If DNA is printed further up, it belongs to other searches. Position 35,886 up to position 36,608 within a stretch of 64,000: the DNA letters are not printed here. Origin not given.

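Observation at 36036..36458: Bactofilin-like polymer-forming protein in a phage replication module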

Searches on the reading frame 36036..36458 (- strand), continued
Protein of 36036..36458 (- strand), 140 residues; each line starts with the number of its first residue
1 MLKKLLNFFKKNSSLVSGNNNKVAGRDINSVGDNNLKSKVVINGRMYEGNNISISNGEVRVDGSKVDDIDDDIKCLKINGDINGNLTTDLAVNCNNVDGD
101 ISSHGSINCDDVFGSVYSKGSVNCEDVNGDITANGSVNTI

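Call 90: search_protein_families(library=pfam, proteins=[L001:3995-4372:+, L002:3959-4333:+, P0008, P0154, P0003], max_evalue=10)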
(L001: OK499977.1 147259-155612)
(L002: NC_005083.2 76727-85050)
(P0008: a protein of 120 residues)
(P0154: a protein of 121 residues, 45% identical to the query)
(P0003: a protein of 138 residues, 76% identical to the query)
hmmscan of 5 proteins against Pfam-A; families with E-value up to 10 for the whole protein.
L001:3995-4372:+ (126 aa): 1 family
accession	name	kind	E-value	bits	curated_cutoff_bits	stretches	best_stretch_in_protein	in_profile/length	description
PF04519.19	Bactofilin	-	0.019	15.7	27.9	2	57-122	13-76/98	Polymer-forming cytoskeletal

L002:3959-4333:+ (125 aa): 3 families
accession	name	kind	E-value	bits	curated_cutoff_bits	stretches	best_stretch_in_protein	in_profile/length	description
PF10149.14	TM231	-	0.13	11.9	23.2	1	11-48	140-177/301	Transmembrane protein 231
PF22199.2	FKBP26_IF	-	0.71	10.3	27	1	13-44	10-41/46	FKBP26, IF domain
PF12605.13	CK1gamma_C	-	1.5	10.3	21.2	0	83-106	49-75/89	Casein kinase 1 gamma C terminal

P0008 (120 aa): 0 families

P0154 (121 aa): 4 families
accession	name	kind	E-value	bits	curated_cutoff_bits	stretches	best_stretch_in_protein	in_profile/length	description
PF12403.13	Pax2_C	-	0.0022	18.4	28.1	1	8-74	7-70/113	Paired-box protein 2 C terminal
PF07550.17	Shr-like_HID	-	0.12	13.4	22.3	1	3-47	29-71/82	Heme-binding protein Shr-like, Hb-interacting domain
PF20622.4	Big_15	-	1.8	8.9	27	0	4-21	28-43/82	Bacterial Ig domain (Big_16)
PF22199.2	FKBP26_IF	-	8.3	6.9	27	1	6-27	20-41/46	FKBP26, IF domain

P0003 (138 aa): 3 families
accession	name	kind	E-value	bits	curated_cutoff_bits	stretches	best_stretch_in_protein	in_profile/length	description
PF01479.30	S4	-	0.049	13.8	22.8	1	52-71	23-42/48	S4 domain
PF05481.17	Myco_19_kDa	-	0.064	14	23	1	53-117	6-68/117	Mycobacterium 19 kDa lipoprotein antigen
PF17373.7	DUF5395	-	0.21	12.6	25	1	45-85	8-49/81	Family of unknown function (DUF5395)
